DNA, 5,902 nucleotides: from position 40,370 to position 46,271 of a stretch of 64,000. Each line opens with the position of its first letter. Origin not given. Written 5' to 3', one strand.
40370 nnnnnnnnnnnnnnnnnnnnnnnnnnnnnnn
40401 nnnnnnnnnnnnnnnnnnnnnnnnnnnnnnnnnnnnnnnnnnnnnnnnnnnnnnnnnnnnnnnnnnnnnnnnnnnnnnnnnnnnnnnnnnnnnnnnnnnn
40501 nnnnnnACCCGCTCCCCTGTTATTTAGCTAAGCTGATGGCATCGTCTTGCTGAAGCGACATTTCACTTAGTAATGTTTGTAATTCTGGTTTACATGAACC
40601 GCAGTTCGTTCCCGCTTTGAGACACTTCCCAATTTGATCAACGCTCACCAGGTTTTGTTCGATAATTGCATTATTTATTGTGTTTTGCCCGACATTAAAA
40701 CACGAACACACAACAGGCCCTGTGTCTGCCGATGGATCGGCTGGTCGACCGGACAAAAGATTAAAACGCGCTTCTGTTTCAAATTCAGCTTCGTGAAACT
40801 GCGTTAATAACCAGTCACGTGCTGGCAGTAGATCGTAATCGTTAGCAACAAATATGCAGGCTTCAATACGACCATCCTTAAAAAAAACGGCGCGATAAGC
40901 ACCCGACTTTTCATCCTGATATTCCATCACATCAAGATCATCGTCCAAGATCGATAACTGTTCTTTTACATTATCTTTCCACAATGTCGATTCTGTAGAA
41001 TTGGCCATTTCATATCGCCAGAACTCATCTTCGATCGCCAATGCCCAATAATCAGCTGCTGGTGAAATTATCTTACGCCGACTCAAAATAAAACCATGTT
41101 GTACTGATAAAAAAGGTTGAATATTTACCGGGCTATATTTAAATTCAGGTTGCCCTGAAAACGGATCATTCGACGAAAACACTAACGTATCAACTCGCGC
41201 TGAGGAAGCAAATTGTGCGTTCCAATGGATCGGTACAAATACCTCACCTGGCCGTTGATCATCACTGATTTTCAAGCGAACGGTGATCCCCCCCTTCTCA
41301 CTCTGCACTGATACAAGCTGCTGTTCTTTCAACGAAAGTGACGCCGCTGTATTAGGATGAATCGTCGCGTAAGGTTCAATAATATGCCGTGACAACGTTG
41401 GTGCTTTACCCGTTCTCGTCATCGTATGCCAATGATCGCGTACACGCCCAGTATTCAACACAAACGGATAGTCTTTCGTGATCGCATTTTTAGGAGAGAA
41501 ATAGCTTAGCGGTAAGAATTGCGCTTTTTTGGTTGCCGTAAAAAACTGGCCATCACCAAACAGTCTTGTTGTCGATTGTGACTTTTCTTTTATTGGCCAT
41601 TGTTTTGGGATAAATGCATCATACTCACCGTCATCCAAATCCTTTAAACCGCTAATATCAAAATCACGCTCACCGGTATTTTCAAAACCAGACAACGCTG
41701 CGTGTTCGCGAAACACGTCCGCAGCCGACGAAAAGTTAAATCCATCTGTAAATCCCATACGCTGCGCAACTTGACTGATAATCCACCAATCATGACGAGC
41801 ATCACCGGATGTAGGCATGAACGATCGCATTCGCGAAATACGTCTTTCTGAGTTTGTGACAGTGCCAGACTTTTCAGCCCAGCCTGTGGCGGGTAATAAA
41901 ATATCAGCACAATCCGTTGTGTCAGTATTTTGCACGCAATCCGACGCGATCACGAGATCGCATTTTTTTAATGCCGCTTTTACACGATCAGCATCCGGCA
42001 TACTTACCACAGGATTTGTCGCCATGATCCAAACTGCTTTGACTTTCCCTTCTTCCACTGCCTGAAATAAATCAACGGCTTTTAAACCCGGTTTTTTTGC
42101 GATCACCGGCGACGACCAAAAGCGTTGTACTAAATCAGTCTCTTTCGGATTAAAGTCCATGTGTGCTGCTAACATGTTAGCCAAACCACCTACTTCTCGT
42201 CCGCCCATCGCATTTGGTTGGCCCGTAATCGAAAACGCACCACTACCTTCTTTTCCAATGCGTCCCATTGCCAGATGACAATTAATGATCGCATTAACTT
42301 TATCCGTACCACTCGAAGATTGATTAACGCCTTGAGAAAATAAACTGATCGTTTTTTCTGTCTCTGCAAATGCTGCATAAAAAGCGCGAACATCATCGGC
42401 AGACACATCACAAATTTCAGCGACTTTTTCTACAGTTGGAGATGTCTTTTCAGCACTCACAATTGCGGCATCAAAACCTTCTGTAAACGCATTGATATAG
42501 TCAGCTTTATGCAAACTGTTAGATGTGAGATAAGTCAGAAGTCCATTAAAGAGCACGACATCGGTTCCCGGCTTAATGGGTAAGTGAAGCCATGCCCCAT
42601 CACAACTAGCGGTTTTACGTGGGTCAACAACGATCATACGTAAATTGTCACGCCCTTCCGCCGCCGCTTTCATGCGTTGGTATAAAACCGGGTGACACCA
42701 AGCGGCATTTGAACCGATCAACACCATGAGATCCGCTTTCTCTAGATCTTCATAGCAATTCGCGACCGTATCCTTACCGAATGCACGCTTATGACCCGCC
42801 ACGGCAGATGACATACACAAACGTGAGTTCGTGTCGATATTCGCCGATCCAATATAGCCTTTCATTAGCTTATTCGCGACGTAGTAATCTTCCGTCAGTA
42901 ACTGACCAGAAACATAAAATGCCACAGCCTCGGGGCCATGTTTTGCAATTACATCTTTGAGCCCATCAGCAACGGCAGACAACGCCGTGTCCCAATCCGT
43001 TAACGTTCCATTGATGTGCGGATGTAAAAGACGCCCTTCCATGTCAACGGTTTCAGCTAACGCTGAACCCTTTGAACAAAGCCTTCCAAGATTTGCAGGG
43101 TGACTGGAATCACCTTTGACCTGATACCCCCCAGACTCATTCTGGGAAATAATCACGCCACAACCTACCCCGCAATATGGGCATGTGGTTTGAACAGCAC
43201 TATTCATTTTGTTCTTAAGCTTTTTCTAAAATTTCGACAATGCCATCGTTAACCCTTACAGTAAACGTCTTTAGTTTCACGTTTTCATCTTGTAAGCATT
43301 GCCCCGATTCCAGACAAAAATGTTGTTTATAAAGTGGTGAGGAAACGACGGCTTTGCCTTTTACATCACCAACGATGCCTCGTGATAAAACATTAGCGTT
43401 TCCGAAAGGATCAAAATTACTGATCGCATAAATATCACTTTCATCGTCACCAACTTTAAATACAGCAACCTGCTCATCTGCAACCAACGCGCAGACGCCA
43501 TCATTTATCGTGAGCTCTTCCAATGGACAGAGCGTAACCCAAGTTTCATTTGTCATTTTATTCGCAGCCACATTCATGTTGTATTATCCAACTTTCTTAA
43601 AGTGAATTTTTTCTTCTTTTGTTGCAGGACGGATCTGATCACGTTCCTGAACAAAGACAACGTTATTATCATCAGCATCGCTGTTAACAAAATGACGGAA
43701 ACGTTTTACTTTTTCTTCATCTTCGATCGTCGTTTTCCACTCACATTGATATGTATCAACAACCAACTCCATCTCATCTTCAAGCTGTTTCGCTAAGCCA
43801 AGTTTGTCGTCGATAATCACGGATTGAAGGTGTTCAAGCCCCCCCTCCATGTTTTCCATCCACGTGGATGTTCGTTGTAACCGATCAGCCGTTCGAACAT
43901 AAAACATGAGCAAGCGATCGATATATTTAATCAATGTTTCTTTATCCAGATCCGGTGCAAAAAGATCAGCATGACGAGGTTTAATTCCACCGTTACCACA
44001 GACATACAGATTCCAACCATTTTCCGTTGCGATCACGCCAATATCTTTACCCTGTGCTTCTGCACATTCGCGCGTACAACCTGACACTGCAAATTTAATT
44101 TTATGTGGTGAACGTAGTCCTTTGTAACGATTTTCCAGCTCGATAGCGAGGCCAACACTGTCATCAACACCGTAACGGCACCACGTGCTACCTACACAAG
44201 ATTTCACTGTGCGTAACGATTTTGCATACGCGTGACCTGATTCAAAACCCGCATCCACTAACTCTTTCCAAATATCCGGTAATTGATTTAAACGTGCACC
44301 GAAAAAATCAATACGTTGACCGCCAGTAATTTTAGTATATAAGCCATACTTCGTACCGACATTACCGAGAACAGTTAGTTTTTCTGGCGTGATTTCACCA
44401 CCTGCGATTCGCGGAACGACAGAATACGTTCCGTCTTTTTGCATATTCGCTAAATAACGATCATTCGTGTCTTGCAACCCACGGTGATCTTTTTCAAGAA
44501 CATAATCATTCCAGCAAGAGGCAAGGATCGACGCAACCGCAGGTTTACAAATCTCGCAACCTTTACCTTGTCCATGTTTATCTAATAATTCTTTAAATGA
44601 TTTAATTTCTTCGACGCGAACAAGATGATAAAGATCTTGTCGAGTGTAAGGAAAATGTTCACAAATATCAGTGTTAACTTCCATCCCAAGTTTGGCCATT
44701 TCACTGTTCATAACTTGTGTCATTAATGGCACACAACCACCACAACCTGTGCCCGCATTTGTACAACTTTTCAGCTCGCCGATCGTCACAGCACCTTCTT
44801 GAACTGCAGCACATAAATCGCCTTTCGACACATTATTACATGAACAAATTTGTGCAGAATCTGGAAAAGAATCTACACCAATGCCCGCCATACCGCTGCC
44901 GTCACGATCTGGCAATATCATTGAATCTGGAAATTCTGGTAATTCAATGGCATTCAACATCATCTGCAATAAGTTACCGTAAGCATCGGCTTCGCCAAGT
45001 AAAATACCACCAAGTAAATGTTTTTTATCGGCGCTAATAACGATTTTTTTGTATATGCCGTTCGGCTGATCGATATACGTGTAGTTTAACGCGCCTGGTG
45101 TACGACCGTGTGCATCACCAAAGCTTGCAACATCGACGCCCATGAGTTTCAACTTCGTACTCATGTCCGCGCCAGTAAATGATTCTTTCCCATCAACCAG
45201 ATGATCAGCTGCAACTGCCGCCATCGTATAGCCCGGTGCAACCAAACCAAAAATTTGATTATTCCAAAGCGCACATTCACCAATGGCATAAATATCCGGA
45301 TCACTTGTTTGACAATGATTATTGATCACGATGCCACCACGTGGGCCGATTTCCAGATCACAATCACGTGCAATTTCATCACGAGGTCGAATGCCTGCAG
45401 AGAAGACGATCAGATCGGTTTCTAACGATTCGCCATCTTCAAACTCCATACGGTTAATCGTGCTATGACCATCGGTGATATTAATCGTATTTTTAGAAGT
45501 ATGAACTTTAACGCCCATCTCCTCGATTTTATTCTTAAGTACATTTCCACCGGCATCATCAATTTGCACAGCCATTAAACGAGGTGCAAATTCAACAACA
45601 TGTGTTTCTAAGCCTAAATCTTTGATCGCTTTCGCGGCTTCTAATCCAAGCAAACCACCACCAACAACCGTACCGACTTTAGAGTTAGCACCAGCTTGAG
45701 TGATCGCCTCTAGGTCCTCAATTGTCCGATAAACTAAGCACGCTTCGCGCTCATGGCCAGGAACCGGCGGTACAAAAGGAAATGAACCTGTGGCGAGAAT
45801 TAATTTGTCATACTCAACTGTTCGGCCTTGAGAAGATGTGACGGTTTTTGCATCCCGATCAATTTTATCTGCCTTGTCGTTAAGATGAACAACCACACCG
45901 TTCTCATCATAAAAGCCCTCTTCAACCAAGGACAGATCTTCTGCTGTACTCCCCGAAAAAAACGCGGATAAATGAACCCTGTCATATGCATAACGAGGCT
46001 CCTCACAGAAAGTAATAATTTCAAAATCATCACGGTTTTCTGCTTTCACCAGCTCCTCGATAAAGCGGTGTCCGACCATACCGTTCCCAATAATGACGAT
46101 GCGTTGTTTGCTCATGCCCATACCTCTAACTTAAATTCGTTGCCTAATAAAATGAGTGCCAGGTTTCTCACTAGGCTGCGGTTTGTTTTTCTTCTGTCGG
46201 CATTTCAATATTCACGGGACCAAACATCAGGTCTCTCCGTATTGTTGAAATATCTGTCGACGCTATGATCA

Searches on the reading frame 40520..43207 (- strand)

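Call 10: search_protein_families(library=pfam, proteins=[window:40520-43207:-])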
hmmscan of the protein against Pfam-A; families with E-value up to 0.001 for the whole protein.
window:40520-43207:- (895 aa): 4 families
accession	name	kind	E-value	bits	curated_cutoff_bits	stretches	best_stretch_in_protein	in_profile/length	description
PF00384.28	Molybdopterin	-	1.3e-75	255.1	24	1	71-482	18-352/353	Molybdopterin oxidoreductase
PF01568.27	Molydop_binding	-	1.5e-27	96.2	26.8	1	582-692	1-109/110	Molydopterin dinucleotide binding domain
PF04324.20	Fer2_BFD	-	7.6e-15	55.4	26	1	832-882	1-50/50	BFD-like [2Fe-2S] binding domain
PF04879.21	Molybdop_Fe4S4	-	2.8e-14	53.2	22.7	1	4-54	3-53/55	Molybdopterin oxidoreductase Fe4S4 domain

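Call 72: search_protein_families(library=ncbifam, proteins=[window:40520-43207:-], max_evalue=0.00001)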
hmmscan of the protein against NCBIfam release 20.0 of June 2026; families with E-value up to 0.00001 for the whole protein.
window:40520-43207:- (895 aa): 27 families (the best 25 are shown)
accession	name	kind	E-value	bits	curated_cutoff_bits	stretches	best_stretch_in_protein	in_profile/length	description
TIGR01591.1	Fdh-alpha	equivalog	1.5e-148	495.8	666.25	1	7-696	1-672/672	formate dehydrogenase subunit alpha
NF047855.1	AssmNtatRedNasC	equivalog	2.7e-134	449.1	1100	1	4-698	20-708/708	assimilatory nitrate reductase catalytic subunit NasC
NF041323.1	Nitr_red_NasA_Halo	equivalog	1.6e-116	390.4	1000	1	12-696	3-672/673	assimilatory nitrate reductase NasA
NF010055.0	PRK13532.1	equivalog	3.6e-105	353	904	3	7-242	45-291/830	nitrate reductase catalytic subunit NapA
TIGR01706.1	NAPA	equivalog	3.4e-100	336.6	930.55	3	7-243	45-292/830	periplasmic nitrate reductase subunit alpha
TIGR01553.1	formate-DH-alph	equivalog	1.2e-52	178.8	814.2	2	6-244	46-306/1009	formate dehydrogenase-N subunit alpha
TIGR01701.1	Fdhalpha-like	subfamily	3.8e-52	177.4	582.15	1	71-498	117-563/744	FdhF/YdeP family oxidoreductase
NF041513.1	formate_DH_Act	exception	8.3e-48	162.9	1400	1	4-244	42-297/1067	formate dehydrogenase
NF012032.0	PRK15488.1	equivalog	6.2e-45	153.4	694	1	3-659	42-713/759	thiosulfate reductase PhsA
TIGR02693.1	arsenite_ox_L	equivalog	3.1e-39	134.6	359.05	1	69-662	129-775/806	arsenate reductase (azurin) large subunit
TIGR02166.1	dmsA_ynfE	subfamily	9.9e-35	119.8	777.7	1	71-491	124-564/794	DMSO/selenate family reductase complex A subunit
TIGR00509.1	bisC_fam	subfamily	2.7e-30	105.3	1017.55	1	71-491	75-517/772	molybdopterin guanine dinucleotide-containing S/N-oxide reductase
TIGR01973.1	NuoG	equivalog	8.6e-29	100.8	470.05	1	5-479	215-605/606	NADH-quinone oxidoreductase subunit NuoG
TIGR03479.1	DMSO_red_II_alp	subfamily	7.7e-27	93.7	984.75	3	42-240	103-305/913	molybdopterin-dependent oxidoreductase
NF005895.0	PRK07860.1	equivalog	9.6e-27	93.3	802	2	335-507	511-679/811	NADH-quinone oxidoreductase subunit G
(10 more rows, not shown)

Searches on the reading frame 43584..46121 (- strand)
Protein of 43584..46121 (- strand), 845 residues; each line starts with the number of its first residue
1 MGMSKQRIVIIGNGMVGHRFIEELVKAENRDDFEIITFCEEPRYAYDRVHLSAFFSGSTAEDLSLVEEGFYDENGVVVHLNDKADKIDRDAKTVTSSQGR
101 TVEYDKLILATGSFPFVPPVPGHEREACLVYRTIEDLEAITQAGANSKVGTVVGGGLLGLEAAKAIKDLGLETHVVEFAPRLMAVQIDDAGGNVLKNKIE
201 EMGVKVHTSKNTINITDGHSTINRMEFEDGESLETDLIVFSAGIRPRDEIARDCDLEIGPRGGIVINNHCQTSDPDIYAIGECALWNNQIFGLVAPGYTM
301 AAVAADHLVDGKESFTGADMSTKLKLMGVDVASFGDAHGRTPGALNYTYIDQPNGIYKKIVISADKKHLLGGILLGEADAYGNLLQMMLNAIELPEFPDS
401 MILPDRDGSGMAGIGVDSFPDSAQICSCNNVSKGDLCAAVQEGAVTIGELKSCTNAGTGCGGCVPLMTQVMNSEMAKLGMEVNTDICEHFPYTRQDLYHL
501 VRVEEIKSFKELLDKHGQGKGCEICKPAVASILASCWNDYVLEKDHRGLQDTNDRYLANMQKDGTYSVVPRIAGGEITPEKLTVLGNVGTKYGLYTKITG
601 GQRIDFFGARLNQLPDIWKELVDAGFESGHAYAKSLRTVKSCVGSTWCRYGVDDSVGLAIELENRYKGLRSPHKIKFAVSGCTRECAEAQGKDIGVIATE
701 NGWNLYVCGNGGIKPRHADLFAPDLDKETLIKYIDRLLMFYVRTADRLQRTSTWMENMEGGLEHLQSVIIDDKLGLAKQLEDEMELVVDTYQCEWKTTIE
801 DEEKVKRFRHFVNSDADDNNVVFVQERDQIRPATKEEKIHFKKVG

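Call 10: search_protein_families(library=pfam, proteins=[window:43584-46121:-])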
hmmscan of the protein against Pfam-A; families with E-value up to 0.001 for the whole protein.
window:43584-46121:- (845 aa): 9 families
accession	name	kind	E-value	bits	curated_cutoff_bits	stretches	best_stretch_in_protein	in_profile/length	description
PF07992.20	Pyr_redox_2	-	3.1e-55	188.1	26.1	1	7-295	2-278/291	Pyridine nucleotide-disulphide oxidoreductase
PF01077.27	NIR_SIR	-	8.6e-24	84.2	27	1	633-771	2-151/158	Nitrite and sulphite reductase 4Fe-4S domain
PF00070.33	Pyr_redox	-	4.3e-17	62.8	22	1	151-229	3-81/82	Pyridine nucleotide-disulphide oxidoreductase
PF04324.20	Fer2_BFD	-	2.1e-16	60.4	26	1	425-471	2-48/50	BFD-like [2Fe-2S] binding domain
PF03460.22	NIR_SIR_ferr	-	3.6e-10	39.9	24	1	561-622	3-67/69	Nitrite/Sulfite reductase ferredoxin-like half domain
PF18267.7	Rubredoxin_C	-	4.4e-09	36.6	25.9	1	321-388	2-66/70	Rubredoxin NAD+ reductase C-terminal domain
PF13738.12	Pyr_redox_3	-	9.2e-08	32.1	30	1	71-281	91-305/305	Pyridine nucleotide-disulphide oxidoreductase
PF03486.20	HI0933_like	-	1.7e-05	24.9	50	0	34-113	81-164/244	HI0933-like protein Rossmann domain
PF13454.12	NAD_binding_9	-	0.00057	20.3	21.8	0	76-113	115-154/155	FAD-NAD(P)-binding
